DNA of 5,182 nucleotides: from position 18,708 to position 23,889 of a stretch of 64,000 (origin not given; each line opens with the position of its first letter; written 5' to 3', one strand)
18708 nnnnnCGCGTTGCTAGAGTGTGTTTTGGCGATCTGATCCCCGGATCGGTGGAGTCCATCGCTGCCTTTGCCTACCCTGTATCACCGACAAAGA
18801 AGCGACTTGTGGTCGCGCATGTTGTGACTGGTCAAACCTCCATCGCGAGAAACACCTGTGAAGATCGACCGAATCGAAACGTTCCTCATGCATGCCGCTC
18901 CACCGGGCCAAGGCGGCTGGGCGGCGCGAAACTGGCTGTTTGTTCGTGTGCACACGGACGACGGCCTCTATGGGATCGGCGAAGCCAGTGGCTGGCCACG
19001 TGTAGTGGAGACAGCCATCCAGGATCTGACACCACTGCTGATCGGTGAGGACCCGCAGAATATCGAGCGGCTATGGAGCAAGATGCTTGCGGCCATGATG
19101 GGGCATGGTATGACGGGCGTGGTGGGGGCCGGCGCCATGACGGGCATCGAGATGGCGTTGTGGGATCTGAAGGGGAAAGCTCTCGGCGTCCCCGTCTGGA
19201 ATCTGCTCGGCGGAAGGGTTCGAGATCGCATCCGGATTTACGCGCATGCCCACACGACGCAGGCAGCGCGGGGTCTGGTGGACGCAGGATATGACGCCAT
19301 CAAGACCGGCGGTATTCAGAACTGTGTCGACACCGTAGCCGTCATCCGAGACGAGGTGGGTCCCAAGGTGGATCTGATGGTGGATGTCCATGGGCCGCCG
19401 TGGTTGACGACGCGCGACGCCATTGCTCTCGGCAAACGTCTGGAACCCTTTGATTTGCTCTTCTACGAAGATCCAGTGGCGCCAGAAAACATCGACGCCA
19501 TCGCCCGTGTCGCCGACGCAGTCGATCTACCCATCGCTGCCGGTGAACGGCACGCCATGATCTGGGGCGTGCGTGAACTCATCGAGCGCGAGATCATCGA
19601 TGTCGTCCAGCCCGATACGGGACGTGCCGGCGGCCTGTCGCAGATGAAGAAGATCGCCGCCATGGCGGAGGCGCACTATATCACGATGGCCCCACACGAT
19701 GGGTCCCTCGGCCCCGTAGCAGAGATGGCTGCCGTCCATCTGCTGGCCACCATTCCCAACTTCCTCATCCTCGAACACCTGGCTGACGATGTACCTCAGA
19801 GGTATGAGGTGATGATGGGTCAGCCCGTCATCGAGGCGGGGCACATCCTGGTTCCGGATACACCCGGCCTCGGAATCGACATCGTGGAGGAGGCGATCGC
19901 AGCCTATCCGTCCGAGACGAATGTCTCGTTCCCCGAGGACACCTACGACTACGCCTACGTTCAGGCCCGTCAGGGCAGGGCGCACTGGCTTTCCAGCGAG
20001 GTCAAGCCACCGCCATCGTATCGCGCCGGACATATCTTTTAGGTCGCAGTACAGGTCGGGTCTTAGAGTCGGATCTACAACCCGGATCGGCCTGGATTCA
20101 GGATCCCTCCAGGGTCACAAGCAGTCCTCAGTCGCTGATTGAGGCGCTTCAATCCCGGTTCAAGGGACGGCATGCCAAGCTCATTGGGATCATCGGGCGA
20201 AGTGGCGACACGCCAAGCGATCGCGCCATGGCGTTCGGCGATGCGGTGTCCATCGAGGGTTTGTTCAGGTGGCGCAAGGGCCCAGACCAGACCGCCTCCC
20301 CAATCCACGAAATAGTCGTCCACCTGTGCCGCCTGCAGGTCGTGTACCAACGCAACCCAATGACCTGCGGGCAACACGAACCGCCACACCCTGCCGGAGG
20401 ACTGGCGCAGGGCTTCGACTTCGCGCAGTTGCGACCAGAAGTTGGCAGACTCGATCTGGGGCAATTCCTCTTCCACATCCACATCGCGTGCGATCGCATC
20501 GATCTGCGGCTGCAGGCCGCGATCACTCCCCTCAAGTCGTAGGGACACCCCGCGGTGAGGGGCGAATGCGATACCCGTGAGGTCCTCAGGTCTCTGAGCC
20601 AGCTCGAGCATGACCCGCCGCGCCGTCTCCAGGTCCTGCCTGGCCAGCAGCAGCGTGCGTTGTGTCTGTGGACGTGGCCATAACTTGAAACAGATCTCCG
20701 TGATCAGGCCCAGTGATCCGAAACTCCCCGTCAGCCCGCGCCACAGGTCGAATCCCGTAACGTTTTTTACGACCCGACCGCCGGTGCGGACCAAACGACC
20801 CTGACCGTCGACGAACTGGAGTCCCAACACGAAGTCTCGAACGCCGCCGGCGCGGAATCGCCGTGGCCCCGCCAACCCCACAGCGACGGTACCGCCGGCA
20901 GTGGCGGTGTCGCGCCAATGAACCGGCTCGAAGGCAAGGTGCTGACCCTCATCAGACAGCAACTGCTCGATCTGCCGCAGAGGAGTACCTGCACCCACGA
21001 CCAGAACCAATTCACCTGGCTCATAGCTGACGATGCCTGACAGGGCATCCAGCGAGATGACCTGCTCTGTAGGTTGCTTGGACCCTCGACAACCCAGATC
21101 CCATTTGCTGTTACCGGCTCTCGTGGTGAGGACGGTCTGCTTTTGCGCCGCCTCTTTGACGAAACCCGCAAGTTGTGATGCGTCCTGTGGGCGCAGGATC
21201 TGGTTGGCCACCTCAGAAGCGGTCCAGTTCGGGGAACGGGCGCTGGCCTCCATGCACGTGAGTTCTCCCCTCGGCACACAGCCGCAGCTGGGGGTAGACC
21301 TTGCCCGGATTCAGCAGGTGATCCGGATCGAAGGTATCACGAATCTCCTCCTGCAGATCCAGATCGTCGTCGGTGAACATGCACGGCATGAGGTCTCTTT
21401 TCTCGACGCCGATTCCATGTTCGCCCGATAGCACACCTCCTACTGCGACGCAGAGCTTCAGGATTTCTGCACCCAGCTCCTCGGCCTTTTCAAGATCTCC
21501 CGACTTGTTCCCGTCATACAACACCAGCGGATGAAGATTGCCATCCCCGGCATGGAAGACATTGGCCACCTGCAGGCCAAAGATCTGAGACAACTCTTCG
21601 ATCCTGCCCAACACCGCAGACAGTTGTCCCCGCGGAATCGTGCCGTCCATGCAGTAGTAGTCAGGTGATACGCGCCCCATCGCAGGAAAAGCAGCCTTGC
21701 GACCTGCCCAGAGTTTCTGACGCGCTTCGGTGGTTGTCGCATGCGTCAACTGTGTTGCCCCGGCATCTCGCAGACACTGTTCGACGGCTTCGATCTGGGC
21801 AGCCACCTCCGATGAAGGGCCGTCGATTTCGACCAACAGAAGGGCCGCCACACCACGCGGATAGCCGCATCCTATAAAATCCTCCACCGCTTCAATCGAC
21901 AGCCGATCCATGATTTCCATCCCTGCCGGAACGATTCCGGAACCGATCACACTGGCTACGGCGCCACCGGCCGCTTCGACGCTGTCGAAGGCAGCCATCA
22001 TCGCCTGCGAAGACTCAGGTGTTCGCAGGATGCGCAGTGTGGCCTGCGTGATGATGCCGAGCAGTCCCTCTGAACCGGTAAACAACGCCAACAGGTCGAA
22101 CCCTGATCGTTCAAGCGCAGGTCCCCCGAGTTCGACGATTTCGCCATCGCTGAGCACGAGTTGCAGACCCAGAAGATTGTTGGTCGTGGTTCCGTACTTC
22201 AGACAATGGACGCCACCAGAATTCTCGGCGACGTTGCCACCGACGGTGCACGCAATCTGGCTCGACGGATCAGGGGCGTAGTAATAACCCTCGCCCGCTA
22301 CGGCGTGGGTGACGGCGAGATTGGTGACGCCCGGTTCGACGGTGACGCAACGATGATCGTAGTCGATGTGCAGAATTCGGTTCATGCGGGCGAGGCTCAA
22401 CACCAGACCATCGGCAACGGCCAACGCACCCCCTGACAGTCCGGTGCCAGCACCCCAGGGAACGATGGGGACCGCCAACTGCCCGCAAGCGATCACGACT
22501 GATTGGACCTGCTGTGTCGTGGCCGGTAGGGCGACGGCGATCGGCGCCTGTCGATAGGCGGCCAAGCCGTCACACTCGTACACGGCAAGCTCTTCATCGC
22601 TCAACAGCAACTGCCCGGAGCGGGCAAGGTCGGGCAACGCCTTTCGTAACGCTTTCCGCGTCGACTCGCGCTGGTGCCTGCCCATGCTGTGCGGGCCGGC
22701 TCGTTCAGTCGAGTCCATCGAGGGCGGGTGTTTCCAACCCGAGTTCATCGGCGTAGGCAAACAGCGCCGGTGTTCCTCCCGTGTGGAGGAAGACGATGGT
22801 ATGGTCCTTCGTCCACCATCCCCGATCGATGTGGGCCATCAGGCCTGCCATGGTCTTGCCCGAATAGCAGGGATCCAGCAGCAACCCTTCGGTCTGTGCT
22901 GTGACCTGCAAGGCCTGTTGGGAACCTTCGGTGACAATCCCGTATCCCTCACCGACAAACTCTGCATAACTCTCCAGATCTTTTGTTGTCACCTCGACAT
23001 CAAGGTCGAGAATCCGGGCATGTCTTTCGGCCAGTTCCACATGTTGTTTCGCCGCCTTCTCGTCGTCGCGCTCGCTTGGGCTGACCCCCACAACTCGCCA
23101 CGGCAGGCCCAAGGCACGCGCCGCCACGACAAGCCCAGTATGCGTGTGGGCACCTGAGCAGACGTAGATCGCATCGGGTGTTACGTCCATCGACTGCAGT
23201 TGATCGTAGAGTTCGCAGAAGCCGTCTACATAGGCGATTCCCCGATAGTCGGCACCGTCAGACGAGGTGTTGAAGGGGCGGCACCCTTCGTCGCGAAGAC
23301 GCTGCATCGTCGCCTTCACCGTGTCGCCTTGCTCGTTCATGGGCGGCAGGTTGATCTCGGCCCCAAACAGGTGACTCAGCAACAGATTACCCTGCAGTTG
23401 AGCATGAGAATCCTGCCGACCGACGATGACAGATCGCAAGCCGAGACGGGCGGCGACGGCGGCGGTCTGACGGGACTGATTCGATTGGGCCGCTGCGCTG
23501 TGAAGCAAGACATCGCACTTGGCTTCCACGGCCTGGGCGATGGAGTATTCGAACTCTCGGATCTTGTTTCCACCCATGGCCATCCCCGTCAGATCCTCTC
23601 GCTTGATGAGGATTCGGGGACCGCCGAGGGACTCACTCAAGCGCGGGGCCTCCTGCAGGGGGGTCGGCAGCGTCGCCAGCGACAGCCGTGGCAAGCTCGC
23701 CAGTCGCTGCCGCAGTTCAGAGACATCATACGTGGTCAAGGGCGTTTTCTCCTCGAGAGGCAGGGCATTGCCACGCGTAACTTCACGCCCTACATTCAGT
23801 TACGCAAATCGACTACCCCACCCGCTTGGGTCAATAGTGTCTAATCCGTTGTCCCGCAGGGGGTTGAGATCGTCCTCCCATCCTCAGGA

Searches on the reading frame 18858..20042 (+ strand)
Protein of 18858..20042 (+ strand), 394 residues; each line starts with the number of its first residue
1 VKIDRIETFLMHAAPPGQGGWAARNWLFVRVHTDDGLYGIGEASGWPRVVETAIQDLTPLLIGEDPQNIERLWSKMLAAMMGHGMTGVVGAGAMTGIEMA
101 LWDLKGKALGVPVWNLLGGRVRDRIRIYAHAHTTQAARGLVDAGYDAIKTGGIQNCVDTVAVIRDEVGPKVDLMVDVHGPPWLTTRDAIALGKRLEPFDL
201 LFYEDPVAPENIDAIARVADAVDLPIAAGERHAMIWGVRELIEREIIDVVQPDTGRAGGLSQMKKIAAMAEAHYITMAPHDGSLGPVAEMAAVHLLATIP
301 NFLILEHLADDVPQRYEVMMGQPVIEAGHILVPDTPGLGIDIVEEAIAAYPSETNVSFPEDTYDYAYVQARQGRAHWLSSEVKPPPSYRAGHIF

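Call 33: search_protein_families(library=pfam, proteins=[window:18858-20042:+], max_evalue=0.0001)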
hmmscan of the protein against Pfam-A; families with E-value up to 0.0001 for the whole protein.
window:18858-20042:+ (394 aa): 2 families
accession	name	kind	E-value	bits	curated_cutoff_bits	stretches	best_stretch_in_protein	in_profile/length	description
PF13378.12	MR_MLE_C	-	4.9e-61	206.7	29.4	1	135-345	4-218/219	Enolase C-terminal domain-like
PF02746.21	MR_MLE_N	-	7.8e-21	74.9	22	1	25-118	27-117/117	Mandelate racemase / muconate lactonizing enzyme, N-terminal domain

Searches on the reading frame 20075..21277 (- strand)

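Call 33: search_protein_families(library=pfam, proteins=[window:20075-21277:-], max_evalue=0.0001)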
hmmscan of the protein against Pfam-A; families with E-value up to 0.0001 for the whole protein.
window:20075-21277:- (400 aa): 1 family
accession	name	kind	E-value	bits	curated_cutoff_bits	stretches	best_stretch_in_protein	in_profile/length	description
PF01565.28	FAD_binding_4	-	6.8e-22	78.1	26.4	1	26-166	3-139/139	FAD binding domain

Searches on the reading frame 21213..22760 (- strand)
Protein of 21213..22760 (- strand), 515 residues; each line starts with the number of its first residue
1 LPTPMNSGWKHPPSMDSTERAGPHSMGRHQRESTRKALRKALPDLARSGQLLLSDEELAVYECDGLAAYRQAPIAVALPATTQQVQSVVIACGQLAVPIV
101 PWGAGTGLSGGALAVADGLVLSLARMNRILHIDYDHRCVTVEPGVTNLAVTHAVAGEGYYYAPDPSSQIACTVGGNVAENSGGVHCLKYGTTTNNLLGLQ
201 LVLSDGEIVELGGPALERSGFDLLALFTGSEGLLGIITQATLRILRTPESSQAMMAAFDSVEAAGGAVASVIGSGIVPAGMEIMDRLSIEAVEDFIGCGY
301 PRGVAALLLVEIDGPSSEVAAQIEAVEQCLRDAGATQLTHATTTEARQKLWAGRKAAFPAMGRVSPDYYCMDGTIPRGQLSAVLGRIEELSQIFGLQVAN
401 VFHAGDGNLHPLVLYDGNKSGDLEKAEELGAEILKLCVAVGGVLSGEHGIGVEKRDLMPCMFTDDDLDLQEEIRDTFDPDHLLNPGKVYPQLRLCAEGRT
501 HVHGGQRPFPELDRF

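Call 33: search_protein_families(library=pfam, proteins=[window:21213-22760:-], max_evalue=0.0001)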
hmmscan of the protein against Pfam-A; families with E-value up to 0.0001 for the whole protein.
window:21213-22760:- (515 aa): 2 families
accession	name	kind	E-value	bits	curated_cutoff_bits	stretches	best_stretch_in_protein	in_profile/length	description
PF02913.24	FAD-oxidase_C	-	1.4e-67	228.4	21.2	1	247-488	1-248/248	FAD linked oxidases, C-terminal domain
PF01565.28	FAD_binding_4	-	1.9e-38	131.8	26.4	1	73-212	1-139/139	FAD binding domain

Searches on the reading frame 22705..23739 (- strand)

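Call 33: search_protein_families(library=pfam, proteins=[window:22705-23739:-], max_evalue=0.0001)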
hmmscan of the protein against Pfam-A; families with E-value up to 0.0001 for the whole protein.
window:22705-23739:- (344 aa): 1 family
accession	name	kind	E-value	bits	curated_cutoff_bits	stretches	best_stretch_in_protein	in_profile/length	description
PF00291.31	PALP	-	7.8e-38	130.9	35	1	20-321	2-295/295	Pyridoxal-phosphate dependent enzyme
